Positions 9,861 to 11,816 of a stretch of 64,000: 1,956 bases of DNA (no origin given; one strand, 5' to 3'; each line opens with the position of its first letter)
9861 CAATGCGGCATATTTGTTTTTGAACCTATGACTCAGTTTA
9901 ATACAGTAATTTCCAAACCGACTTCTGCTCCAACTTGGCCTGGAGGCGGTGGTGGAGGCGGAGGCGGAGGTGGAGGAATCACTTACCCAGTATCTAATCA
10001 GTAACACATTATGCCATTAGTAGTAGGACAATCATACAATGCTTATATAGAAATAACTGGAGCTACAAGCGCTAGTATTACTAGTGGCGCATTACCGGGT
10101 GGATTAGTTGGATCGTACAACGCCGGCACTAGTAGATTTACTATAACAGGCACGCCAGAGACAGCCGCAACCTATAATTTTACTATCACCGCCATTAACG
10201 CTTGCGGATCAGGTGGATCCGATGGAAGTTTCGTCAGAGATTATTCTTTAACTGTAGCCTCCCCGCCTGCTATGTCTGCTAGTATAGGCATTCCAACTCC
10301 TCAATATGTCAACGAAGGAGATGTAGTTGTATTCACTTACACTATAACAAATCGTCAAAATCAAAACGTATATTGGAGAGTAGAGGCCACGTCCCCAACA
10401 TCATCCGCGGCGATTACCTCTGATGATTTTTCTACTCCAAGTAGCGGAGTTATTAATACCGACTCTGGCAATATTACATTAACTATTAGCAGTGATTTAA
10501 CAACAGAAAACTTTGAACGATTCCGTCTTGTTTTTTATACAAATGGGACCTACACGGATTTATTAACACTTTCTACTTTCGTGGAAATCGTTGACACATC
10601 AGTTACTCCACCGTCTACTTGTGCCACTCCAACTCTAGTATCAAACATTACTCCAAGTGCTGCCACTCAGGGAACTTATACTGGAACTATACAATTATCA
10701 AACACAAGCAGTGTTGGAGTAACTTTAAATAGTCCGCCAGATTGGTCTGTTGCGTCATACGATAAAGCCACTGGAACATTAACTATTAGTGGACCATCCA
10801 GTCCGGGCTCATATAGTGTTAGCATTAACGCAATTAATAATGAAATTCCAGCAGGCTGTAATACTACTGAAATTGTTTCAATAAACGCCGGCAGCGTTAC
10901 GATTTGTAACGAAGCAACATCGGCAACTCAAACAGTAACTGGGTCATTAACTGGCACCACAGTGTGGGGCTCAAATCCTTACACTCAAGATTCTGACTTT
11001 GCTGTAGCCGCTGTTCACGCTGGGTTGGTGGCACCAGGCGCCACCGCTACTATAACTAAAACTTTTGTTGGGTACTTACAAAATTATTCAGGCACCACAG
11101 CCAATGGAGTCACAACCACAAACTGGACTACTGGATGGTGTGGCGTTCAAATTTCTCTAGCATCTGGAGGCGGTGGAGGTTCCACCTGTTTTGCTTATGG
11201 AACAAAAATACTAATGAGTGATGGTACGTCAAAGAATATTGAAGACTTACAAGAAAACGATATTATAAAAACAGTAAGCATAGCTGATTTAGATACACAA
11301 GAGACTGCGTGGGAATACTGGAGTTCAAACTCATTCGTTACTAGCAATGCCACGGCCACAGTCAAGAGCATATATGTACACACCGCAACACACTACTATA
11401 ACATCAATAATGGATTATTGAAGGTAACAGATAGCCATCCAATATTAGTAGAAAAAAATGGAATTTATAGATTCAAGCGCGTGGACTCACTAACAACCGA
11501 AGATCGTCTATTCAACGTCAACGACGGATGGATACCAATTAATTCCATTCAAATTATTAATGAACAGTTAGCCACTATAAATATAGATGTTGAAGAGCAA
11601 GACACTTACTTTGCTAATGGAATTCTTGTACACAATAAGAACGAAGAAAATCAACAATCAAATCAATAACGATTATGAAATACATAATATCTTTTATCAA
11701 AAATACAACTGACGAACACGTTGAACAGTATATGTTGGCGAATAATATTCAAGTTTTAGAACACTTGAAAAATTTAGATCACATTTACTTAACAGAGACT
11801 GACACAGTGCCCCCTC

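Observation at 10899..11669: Phage fiber protein ending in LCCL and Hint (intein-like) domains preceded by a poly-Gly tract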

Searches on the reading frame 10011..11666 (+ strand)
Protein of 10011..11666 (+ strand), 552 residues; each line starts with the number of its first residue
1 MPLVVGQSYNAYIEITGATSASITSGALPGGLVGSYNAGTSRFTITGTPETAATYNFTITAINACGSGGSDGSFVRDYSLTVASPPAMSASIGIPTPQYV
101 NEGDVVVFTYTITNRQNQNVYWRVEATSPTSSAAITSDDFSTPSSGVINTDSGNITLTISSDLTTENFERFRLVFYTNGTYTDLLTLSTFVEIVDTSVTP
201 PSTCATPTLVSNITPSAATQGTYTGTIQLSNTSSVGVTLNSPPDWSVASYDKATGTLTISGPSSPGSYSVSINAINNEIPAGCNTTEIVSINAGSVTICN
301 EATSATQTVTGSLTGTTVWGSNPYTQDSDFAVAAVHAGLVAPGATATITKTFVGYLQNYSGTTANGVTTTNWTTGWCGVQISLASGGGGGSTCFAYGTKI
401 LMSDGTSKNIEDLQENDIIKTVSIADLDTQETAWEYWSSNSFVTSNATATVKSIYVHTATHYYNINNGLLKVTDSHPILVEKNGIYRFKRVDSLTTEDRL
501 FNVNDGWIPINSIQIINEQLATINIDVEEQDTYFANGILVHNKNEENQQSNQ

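Call 3: search_protein_families(library=pfam, proteins=[window:10011-11666:+], max_evalue=1)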
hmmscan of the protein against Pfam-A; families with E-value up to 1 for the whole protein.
window:10011-11666:+ (552 aa): 8 families
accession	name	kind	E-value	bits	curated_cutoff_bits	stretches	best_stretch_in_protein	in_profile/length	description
PF03815.24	LCCL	-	7.5e-09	36.1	22.6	1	316-373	34-90/96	LCCL domain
PF08642.15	Rxt3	-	2.5e-05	25.5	29.9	1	315-340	20-45/127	Histone deacetylation protein Rxt3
PF13403.11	Hint_2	-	0.00025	21.9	28.4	1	392-502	1-108/147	Hint domain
PF05203.21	Hom_end_hint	-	0.00048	20.6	32.1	1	393-417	1-25/228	Hom_end-associated Hint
PF08517.17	AXH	-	0.0012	19.7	33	1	394-484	1-85/116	Ataxin-1 and HBP1 module (AXH)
PF14890.11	Intein_splicing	-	0.0019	18.5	35.8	1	407-542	80-155/155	Intein splicing domain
PF07591.16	PT-HINT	-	0.0041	17.8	27.7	1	447-542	33-136/137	Pretoxin HINT domain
PF14623.11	Vint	-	0.13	12.5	27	0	393-439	2-33/166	Hint-domain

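Call 4: search_protein_families(library=phrogs, proteins=[window:10011-11666:+], max_evalue=0.01)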
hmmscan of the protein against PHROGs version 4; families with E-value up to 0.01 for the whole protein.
window:10011-11666:+ (552 aa): 1 family
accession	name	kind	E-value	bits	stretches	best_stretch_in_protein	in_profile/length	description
phrog_38766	-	head and packaging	9.1e-13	48.5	1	387-544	323-470/478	virion structural protein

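Call 6: search_dna_similar(query=window:10011-11666:+, collection=phages, mode=protein, max_rows=40)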
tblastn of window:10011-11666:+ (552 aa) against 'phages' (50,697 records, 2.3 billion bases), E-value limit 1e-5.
Records with a match: 50; places in all: 51; records where one place covers at least 80% of the query: 0.
Best place of each record, by identity: <60% 50.
By first word of the organism name: Erwinia 45; Dickeya 2; Phage 1; Yersinia 1; uncultured 1.
By host as written in the record: Erwinia amylovora 42; - 2; Erwinia amylovora strain phiEa100 ATCC 29780 2; Dickeya solani MK10 2; Yersinia enterocolitica serotype O:9 1; Erwinia amylovora Ea102 1.
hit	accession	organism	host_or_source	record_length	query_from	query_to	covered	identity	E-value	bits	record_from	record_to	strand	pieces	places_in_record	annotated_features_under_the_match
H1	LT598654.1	Phage NCTB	surface water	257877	393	542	27%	36.4%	1e-16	90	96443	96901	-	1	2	large intein domain protein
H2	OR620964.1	Yersinia phage fHe-Yen9-02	Yersinia enterocolitica serotype O:9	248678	393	547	28%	31.9%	9e-10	68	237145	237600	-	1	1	virion structural protein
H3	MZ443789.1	Erwinia phage pEa_SNUABM_36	Erwinia amylovora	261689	391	544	28%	29.2%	7e-12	75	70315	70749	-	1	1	hypothetical protein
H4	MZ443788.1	Erwinia phage pEa_SNUABM_35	Erwinia amylovora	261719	391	544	28%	29.2%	7e-12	75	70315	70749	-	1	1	hypothetical protein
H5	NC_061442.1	Erwinia phage pEa_SNUABM_35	Erwinia amylovora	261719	391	544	28%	29.2%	7e-12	75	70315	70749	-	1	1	virion structural protein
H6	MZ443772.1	Erwinia phage pEa_SNUABM_23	Erwinia amylovora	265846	391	547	28%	28.4%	3e-10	69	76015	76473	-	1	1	hypothetical protein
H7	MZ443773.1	Erwinia phage pEa_SNUABM_31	Erwinia amylovora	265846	391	547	28%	28.4%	3e-10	69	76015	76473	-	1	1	hypothetical protein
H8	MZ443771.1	Erwinia phage pEa_SNUABM_20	Erwinia amylovora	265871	391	547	28%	28.4%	3e-10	69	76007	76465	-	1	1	hypothetical protein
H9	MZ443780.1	Erwinia phage pEa_SNUABM_40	Erwinia amylovora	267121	391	547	28%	28.4%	3e-10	69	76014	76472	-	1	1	hypothetical protein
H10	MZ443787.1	Erwinia phage pEa_SNUABM_39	Erwinia amylovora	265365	391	544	28%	28.6%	1e-12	77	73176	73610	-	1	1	hypothetical protein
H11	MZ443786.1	Erwinia phage pEa_SNUABM_2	Erwinia amylovora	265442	391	544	28%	28.6%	1e-12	77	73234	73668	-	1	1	hypothetical protein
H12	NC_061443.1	Erwinia phage pEa_SNUABM_2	Erwinia amylovora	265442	391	544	28%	28.6%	1e-12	77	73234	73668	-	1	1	virion structural protein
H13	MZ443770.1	Erwinia phage pEa_SNUABM_3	Erwinia amylovora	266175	391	547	28%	27.8%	1e-9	68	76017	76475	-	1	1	hypothetical protein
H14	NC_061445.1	Erwinia phage pEa_SNUABM_3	Erwinia amylovora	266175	391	547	28%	27.8%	1e-9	68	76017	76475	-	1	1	virion structural protein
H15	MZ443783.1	Erwinia phage pEa_SNUABM_28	Erwinia amylovora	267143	391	544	28%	27.9%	7e-11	71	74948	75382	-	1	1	hypothetical protein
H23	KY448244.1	Erwinia phage vB_EamM_Yoloswag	Erwinia amylovora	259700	391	542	28%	27.0%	3e-7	60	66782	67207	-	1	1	putative tail fiber protein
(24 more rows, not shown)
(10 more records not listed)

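Call 7: get_annotated_region(hit=H1, flank=6000)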
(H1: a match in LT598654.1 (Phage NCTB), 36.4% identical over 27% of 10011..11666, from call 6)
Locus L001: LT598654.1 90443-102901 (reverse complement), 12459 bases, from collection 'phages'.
description: Phage NCTB genome assembly, complete genome: monopartite.
organism: Phage NCTB (NCBI taxid 1857647)
taxonomy: Viruses; Duplodnaviria; Heunggongvirae; Uroviricota; Caudoviricetes
host: -; source: surface water; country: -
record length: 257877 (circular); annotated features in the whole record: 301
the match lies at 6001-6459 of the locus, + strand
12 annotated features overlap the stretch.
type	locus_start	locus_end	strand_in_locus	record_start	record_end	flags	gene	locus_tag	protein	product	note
CDS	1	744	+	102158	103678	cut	-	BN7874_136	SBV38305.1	putative phage tail protein, contains intein domain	-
CDS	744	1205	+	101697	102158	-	-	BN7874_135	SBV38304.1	intein domain protein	-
CDS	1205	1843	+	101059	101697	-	-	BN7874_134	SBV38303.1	Phage tail fiber protein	-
CDS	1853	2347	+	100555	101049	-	-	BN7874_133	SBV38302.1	Phage tail fiber protein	-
CDS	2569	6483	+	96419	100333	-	-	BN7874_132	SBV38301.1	large intein domain protein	-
CDS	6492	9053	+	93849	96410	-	-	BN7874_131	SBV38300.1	probable aggregation factor core protein MAFp3, isoform C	-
CDS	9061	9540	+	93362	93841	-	-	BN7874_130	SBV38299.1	hypothetical protein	-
CDS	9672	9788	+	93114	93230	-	-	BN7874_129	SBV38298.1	hypothetical protein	-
CDS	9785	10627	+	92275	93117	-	-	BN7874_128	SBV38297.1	Flagellar hook-length control protein FliK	-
CDS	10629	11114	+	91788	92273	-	-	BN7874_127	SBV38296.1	hypothetical protein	-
CDS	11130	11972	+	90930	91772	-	-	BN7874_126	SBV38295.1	hypothetical protein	-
CDS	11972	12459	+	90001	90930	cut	-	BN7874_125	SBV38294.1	hypothetical protein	-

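Call 8: get_annotated_region(hit=H23, flank=6000)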
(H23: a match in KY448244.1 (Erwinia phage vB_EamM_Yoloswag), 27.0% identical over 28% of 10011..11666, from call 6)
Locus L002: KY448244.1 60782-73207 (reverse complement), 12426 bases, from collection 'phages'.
description: Erwinia phage vB_EamM_Yoloswag, complete genome.
organism: Erwinia phage vB_EamM_Yoloswag (NCBI taxid 1958956)
taxonomy: Viruses; Duplodnaviria; Heunggongvirae; Uroviricota; Caudoviricetes; Yoloswagvirus; Yoloswagvirus yoloswag
host: Erwinia amylovora; source: Guernsey Orchard; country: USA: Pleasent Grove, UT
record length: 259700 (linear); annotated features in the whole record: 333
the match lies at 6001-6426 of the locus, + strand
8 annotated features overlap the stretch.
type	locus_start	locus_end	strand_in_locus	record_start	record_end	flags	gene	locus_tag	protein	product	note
CDS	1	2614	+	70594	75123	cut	-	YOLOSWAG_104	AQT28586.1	hypothetical protein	gp105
CDS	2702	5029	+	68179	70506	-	-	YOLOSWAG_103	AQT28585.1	hypothetical protein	gp104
CDS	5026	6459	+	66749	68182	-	-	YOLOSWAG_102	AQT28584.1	putative tail fiber protein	gp103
CDS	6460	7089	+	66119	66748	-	-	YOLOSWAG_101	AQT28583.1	putative tail fiber protein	gp102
CDS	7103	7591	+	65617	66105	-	-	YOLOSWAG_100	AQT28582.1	putative tail fiber protein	gp101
CDS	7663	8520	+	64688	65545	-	-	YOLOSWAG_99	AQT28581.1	putative HNH endonuclease protein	gp100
CDS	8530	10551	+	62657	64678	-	-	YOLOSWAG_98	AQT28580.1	putative large intein domain protein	gp98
CDS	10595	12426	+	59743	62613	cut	-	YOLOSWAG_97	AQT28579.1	hypothetical protein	gp97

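Call 9: get_annotated_region(hit=H2, flank=6000)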
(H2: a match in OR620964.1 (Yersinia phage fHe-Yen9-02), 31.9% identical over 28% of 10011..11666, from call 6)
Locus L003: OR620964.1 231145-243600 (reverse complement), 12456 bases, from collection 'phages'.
description: Yersinia phage fHe-Yen9-02, complete genome.
organism: Yersinia phage fHe-Yen9-02 (NCBI taxid 3080770)
taxonomy: Viruses; Duplodnaviria; Heunggongvirae; Uroviricota; Caudoviricetes
host: Yersinia enterocolitica serotype O:9; source: sewage; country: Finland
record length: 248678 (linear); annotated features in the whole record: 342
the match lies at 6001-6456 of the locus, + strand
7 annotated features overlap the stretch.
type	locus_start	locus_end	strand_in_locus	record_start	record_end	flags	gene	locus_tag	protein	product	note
CDS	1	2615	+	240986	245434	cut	-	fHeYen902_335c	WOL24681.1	tail protein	tail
CDS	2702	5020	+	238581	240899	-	-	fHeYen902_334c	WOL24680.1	hypothetical protein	-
CDS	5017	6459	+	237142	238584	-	-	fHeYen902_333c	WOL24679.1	virion structural protein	head and packaging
CDS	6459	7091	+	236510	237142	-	-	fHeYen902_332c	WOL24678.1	tail fiber protein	tail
CDS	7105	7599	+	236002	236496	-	-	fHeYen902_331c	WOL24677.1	tail fiber protein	tail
CDS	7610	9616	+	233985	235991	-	-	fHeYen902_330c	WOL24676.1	hypothetical protein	-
CDS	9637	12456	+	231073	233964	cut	-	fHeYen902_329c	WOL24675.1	hypothetical protein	-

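Call 11: find_homologous_proteins(query=window:10011-11666:+)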
Query window:10011-11666:+ (552 aa): 9 proteins with E <= 0.001 among 8000 candidates.
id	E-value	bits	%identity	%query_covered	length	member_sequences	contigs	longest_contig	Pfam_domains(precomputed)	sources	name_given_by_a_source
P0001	0.0e+0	1141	97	100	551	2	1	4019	PF03815.25,PF08642.17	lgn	-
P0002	1.7e-50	191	83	20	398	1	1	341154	PF03815.25,PF13385.14,PF08642.17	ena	-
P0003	8.9e-22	96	57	14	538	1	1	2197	PF03815.25,PF08642.17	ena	-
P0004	1.4e-19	89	49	11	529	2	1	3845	PF03815.25,PF05345.19,PF08642.17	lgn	-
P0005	3.2e-9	54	57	14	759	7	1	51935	PF03815.25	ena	-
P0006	1.1e-8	53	32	19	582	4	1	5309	PF13927.13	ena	-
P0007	1.7e-8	52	29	28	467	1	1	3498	-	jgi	-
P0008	7.5e-7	47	50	14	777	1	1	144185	PF03815.25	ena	-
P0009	1.1e-5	43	44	12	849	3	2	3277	PF07495.20,PF27332.1,PF22352.3,PF24547.2,PF05345.19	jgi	jgi:hypothetical protein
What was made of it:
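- On LCCL domain (PF03815): Pfam also records the domain for homologues P0001-P0005 and P0008 (call 11).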

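Call 17: find_encoding_contigs(protein=P0002, flank=10000, max_places=3)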
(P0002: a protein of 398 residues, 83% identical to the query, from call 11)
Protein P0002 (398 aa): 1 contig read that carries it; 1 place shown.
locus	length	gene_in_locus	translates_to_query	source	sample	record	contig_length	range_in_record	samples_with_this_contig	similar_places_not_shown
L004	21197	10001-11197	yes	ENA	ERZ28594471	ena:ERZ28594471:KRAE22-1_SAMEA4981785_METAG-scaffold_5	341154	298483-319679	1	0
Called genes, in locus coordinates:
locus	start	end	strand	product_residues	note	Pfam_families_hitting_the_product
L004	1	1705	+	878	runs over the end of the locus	-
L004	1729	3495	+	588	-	PF07230:Portal_T4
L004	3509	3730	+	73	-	-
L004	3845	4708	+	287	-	-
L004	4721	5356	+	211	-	PF03420:Peptidase_S77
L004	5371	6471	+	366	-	-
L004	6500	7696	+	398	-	PF07068:Gp23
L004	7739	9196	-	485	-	-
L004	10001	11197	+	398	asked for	PF03815:LCCL, PF08642:Rxt3 (faint), PF13385:Laminin_G_3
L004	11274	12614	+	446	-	-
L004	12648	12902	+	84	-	-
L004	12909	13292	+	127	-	-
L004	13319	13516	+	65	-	-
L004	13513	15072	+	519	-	PF03237:Terminase_6N, PF17289:Terminase_6C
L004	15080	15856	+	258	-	-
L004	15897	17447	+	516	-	-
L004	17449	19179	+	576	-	-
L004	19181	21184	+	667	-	PF19782:DUF6267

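Call 18: find_encoding_contigs(protein=P0001, flank=5000, max_places=3)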
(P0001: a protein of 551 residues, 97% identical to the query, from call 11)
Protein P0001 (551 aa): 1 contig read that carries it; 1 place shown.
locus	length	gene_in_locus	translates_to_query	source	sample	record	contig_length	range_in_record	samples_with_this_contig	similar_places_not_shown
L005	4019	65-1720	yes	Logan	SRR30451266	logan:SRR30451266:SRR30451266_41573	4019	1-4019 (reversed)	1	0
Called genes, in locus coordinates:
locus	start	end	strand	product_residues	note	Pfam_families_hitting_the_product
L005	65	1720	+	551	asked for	PF03815:LCCL, PF08642:Rxt3 (faint)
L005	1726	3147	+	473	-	PF00082:Peptidase_S8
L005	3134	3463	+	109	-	PF19668:DUF6171 (weak)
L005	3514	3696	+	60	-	-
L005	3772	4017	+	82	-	?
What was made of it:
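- Tried and rejected: It is syntenic only in the one close relative (call 18).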

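Call 31: search_protein_families(library=ncbifam, proteins=[window:10011-11666:+], max_evalue=0.01)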
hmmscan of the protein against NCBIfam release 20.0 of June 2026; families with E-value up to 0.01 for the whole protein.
window:10011-11666:+ (552 aa): 2 families
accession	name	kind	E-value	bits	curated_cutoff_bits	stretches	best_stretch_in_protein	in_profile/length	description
TIGR01445.1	intein_Nterm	domain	0.00015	22.7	24.5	1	393-480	1-83/83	intein N-terminal splicing region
TIGR01443.1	intein_Cterm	domain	0.0061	16.8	15.6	1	524-542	4-23/24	intein C-terminal splicing region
